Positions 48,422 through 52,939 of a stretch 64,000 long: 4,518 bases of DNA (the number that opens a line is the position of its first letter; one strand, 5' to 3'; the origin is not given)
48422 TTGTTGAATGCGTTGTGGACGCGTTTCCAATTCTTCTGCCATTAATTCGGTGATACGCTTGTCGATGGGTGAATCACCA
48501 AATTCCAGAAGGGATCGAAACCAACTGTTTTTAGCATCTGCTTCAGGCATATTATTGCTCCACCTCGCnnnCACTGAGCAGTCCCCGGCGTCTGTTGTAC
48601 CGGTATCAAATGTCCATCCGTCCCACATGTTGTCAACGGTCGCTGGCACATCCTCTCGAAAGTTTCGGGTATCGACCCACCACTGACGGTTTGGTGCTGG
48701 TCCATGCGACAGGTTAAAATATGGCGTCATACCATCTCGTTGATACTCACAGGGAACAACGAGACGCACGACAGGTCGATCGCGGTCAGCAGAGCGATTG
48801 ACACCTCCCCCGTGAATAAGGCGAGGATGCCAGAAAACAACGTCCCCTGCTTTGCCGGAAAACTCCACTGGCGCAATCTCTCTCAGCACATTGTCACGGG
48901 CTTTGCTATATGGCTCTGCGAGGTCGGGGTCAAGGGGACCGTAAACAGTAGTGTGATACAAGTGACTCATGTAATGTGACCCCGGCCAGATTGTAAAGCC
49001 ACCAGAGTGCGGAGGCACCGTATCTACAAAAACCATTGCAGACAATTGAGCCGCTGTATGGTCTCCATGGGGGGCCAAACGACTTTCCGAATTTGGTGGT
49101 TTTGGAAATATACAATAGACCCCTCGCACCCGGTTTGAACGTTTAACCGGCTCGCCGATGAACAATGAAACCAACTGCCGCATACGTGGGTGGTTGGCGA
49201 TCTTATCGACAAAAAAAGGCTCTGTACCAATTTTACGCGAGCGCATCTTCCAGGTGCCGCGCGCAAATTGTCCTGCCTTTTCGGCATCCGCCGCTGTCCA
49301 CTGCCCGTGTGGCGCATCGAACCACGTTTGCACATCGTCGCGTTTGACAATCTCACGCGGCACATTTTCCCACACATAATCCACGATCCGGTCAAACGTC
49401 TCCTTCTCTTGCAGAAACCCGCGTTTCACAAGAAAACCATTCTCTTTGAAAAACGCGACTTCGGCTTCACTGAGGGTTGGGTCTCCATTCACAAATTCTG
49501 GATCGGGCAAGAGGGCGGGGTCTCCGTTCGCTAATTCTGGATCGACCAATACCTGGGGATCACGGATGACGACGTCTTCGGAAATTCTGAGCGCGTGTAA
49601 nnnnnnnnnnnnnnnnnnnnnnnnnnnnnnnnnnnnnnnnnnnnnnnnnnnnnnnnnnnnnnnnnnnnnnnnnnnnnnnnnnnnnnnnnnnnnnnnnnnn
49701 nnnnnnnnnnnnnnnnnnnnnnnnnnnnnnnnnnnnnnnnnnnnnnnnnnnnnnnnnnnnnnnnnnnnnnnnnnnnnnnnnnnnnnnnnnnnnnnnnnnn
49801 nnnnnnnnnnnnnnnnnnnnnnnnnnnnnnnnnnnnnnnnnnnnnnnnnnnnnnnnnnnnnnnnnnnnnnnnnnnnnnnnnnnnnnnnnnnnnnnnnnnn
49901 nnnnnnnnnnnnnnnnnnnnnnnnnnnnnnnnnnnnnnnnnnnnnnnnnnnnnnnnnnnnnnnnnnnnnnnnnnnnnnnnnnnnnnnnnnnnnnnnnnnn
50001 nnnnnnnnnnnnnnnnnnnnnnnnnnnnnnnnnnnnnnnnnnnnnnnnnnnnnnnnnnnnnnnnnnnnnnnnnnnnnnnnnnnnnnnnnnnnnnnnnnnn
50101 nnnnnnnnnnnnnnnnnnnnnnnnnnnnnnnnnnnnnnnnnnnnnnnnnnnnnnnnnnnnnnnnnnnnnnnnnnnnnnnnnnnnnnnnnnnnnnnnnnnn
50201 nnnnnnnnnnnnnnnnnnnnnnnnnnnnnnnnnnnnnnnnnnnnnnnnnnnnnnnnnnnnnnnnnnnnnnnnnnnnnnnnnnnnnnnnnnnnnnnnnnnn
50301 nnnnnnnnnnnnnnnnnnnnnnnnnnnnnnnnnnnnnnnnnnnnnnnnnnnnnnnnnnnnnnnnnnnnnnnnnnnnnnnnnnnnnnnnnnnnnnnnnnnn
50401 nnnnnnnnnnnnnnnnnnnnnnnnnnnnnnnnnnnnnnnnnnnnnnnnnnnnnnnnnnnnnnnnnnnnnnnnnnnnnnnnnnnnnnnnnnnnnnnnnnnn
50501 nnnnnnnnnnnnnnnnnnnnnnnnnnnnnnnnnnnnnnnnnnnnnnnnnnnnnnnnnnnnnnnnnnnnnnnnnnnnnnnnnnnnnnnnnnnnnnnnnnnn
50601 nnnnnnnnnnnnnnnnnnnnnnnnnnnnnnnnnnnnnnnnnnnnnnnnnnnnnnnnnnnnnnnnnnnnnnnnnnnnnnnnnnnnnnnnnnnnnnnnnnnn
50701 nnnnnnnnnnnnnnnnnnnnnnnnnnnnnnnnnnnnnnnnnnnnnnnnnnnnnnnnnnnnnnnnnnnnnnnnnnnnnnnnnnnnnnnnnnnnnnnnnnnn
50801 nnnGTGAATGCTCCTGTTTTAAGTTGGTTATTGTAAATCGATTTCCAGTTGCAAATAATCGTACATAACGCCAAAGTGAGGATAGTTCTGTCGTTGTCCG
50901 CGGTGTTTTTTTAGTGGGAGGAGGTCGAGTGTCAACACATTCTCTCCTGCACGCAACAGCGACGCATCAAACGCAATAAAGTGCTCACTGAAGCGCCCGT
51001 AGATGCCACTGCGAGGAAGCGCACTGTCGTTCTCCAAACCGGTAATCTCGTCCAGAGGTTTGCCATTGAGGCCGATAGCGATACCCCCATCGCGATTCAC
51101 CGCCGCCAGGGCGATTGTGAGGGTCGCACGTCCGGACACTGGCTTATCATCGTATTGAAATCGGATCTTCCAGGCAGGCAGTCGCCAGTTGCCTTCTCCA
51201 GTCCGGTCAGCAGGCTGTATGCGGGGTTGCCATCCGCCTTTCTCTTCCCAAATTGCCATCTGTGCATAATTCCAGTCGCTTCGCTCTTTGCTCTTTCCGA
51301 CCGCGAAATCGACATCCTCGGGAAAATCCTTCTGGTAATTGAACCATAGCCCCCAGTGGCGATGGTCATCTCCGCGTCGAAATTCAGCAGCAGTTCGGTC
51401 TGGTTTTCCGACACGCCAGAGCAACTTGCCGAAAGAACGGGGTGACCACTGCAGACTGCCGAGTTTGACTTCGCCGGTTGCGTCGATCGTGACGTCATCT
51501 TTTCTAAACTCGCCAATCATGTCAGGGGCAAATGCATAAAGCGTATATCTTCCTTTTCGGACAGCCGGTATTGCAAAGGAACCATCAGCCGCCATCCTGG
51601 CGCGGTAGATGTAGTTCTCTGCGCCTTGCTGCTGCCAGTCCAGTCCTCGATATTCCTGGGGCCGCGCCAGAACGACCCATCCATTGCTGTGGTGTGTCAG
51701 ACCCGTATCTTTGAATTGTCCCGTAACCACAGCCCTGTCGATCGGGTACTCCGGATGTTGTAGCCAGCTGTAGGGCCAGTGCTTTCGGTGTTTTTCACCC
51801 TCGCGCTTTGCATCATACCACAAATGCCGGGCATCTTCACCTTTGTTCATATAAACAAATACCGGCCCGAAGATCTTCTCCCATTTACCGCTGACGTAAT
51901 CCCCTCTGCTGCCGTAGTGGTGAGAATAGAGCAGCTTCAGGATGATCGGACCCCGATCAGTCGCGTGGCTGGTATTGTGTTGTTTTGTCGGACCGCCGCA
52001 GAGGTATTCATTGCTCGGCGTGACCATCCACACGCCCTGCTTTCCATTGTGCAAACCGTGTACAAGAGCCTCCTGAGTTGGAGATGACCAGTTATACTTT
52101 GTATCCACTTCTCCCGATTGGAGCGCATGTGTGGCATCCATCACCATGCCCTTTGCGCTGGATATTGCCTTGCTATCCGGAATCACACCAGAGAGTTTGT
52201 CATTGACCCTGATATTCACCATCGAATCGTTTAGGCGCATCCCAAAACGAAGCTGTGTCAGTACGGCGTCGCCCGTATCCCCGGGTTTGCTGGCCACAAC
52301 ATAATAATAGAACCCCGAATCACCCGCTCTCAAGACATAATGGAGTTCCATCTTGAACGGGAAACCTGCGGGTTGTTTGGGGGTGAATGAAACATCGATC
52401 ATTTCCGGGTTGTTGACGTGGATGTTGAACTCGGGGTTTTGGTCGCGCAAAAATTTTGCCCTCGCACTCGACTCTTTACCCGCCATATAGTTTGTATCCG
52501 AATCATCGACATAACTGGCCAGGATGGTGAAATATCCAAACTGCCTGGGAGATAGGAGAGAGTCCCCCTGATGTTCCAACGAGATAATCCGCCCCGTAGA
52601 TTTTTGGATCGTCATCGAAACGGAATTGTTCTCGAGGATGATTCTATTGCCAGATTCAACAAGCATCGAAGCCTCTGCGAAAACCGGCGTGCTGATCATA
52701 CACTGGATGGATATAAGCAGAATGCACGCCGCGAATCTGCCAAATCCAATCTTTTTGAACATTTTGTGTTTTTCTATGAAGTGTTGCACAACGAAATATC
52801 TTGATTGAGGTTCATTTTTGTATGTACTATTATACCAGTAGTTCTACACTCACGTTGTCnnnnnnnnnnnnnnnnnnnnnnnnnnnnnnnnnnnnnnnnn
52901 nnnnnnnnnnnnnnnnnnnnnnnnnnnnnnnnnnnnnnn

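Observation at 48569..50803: Alginate-lyase/heparinase-N-like domain covalently fused to a PhyH dioxygenase domain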

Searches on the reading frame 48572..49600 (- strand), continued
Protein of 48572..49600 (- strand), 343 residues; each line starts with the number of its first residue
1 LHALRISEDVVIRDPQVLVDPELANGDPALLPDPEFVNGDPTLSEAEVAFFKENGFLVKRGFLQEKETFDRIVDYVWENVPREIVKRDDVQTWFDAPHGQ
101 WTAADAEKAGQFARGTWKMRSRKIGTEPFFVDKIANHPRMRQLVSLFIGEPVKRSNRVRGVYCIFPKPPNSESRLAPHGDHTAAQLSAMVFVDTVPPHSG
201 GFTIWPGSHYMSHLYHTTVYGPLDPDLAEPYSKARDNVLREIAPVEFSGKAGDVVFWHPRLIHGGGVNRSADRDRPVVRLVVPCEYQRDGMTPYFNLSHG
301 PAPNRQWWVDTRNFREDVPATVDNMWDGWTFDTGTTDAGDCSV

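Call 75: search_protein_families(library=pfam, proteins=[L047:68-832:+, L047:825-1718:+, L047:1886-3568:+, L047:3786-5951:+, L047:5936-6982:+, L047:7921-8517:-], max_evalue=0.001)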
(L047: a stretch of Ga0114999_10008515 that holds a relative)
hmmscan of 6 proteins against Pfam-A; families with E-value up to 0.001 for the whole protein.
L047:68-832:+ (254 aa): 7 families
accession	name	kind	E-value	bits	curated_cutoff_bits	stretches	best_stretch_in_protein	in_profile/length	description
PF13614.12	AAA_31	-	4e-70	235.8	27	1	4-179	2-177/177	AAA domain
PF01656.29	CbiA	-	8.5e-29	100.5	25.4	1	6-230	1-125/125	CobQ/CobB/MinD/ParA nucleotide binding domain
PF09140.17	MipZ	-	3.3e-12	46.7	20.7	2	4-43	1-40/262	ATPase MipZ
PF10609.15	ParA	-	3.8e-10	40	27.1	1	4-136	4-128/246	NUBPL iron-transfer P-loop NTPase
PF02374.21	ArsA_ATPase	-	9.2e-08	32.1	24.3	1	11-45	8-42/305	Anion-transporting ATPase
PF06564.18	CBP_BcsQ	-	1.9e-07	31.3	21.3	1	5-247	3-230/234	Cellulose biosynthesis protein BcsQ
PF00142.24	Fer4_NifH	-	4.1e-06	26.9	25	1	11-49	7-45/271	4Fe-4S iron sulfur cluster binding proteins, NifH/frxC family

L047:825-1718:+ (297 aa): 4 families
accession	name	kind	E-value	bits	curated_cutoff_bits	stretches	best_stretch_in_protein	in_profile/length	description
PF17762.8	HTH_ParB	-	1e-38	132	22.6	1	131-231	1-101/102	ParB HTH domain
PF02195.25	ParB_N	-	4.1e-31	107.3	26.3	1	37-129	3-95/95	ParB N-terminal domain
PF23552.2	ParB_C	-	8.7e-11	41.5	23.8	1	245-293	1-50/50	ParB dimerisation domain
PF01978.25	TrmB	-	5e-05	23.5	25.6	1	138-175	10-47/68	Sugar-specific transcriptional regulator TrmB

L047:1886-3568:+ (560 aa): 3 families
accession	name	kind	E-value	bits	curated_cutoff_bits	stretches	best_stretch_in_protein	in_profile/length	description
PF00916.26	Sulfate_transp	-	9.1e-49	166.6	23.2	1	12-423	1-379/380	Sulfate permease family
PF00860.26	Xan_ur_permease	-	5.6e-09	35.6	27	1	63-428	62-379/389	Permease family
PF01740.26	STAS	-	1.4e-07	31.6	22.6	1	458-547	2-94/106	STAS domain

L047:3786-5951:+ (721 aa): 2 families
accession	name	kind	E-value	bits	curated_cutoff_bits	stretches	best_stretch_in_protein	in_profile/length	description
PF05426.18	Alginate_lyase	-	5.9e-79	265.8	22.2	1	63-341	2-275/275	Alginate lyase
PF05721.19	PhyH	-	8.2e-13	49.6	22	1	439-661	1-209/213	Phytanoyl-CoA dioxygenase (PhyH)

L047:5936-6982:+ (348 aa): 1 family
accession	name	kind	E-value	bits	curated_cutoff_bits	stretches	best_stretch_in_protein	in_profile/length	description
PF05721.19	PhyH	-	1.1e-10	42.6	22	1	142-290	57-210/213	Phytanoyl-CoA dioxygenase (PhyH)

L047:7921-8517:- (198 aa): 1 family
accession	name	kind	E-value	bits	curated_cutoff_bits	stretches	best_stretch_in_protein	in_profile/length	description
PF03167.25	UDG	-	3e-23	82.9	24.3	1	38-189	5-140/141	Uracil DNA glycosylase superfamily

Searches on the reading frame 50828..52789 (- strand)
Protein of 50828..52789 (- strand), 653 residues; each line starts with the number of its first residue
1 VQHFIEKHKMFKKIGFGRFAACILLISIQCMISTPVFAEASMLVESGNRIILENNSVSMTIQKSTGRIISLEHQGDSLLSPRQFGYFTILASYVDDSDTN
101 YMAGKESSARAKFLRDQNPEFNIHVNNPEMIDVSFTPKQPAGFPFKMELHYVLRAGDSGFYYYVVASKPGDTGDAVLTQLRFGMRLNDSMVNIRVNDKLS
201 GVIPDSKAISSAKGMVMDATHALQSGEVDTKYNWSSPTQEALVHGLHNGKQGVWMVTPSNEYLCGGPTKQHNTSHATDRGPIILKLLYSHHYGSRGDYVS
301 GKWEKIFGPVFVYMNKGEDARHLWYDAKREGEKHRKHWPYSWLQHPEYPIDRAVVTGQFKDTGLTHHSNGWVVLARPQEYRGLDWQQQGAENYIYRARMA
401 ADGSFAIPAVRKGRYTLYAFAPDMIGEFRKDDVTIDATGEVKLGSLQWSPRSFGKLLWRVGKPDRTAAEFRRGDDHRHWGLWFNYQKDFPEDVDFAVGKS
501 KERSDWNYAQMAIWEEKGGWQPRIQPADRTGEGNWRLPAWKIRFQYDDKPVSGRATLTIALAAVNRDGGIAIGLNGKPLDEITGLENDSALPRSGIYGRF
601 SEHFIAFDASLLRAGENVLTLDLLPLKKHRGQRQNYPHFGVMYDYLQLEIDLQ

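Call 3: search_protein_families(library=pfam, proteins=[window:50828-52789:-], max_evalue=0.1)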
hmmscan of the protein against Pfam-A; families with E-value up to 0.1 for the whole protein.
window:50828-52789:- (653 aa): 6 families
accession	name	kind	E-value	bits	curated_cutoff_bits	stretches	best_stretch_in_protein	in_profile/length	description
PF14683.12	CBM-like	-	1.1e-29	103.8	27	1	457-648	2-160/160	Polysaccharide lyase family 4, domain III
PF14686.12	fn3_3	-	4.1e-15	55.8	24.4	1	372-441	6-73/75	Polysaccharide lyase family 4, domain II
PF09284.16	RhgB_N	-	4.7e-06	26.7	27.2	1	147-289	76-208/251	Rhamnogalacturonan lyase B, N-terminal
PF06045.17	Rhamnogal_lyase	-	2.6e-05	24.2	22.8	1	47-190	22-163/211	Rhamnogalacturonate lyase family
PF09430.16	EMC7_beta-sandw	-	0.00078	20.1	26.6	1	391-441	18-65/122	ER membrane protein complex subunit 7, beta-sandwich domain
PF13620.12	CarboxypepD_reg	-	0.056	14.2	32.3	0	393-436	28-70/82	Carboxypeptidase regulatory-like domain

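Call 4: search_protein_families(library=ncbifam, proteins=[window:50828-52789:-], max_evalue=0.1)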
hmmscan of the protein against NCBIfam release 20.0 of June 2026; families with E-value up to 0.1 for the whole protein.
window:50828-52789:- (653 aa): 1 family
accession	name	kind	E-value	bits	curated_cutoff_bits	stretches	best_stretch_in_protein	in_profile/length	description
NF007666.0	PRK10340.1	equivalog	0.025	12.4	1284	1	40-194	716-867/1030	beta-galactosidase subunit alpha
